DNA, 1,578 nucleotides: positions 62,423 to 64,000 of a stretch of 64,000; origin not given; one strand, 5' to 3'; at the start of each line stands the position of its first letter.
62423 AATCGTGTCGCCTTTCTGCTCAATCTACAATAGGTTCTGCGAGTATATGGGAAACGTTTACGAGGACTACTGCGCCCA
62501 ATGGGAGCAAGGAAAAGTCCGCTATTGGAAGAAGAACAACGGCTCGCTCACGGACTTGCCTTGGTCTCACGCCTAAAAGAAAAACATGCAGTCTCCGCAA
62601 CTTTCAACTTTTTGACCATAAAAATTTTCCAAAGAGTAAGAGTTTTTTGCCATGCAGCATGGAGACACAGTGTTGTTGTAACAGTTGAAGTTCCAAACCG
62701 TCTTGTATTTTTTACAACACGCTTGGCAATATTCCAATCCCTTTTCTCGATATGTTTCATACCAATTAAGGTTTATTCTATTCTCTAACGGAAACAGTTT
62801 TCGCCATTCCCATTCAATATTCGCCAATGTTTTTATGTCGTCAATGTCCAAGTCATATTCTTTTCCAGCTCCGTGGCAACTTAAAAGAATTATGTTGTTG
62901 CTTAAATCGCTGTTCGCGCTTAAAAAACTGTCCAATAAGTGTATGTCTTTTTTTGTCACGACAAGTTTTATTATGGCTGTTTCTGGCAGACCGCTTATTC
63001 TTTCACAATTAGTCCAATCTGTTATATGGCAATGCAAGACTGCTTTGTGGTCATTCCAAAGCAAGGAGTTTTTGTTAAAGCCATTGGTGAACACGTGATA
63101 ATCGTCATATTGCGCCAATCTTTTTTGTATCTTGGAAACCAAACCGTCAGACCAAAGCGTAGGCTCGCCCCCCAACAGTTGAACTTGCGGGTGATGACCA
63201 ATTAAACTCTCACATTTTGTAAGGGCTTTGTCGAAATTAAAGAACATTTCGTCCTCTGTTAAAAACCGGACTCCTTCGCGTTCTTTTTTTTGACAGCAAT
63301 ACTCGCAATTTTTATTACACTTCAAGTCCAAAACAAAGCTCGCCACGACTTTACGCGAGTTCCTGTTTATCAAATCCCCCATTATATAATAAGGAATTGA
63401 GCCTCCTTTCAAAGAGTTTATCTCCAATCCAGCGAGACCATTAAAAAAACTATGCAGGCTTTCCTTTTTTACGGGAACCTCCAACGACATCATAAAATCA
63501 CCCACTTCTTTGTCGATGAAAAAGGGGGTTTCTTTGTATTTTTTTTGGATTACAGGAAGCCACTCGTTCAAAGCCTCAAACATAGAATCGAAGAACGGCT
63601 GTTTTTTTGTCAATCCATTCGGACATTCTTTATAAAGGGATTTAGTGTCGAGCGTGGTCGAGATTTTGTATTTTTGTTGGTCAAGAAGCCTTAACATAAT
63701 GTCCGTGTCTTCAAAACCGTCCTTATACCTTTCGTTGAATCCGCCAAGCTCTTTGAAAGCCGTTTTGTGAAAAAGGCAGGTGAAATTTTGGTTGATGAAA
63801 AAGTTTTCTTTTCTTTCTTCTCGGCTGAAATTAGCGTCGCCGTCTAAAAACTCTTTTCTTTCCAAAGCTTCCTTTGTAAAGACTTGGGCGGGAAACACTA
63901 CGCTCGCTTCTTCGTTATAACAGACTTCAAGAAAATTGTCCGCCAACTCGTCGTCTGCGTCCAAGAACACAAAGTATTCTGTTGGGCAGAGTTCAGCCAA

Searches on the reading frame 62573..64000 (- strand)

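Call 42: search_protein_families(library=pfam, max_evalue=0.001, proteins=[window:62573-64000:-])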
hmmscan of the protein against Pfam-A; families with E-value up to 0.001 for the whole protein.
window:62573-64000:- (475 aa): 2 families
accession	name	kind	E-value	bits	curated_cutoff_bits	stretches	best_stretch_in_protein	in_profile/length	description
PF10111.15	Glyco_tranf_2_2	-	3.3e-06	27.2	27.3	1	3-130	78-222/276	Glycosyltransferase like family 2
PF04055.27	Radical_SAM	-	4.5e-05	24.1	29.5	1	228-309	7-88/166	Radical SAM superfamily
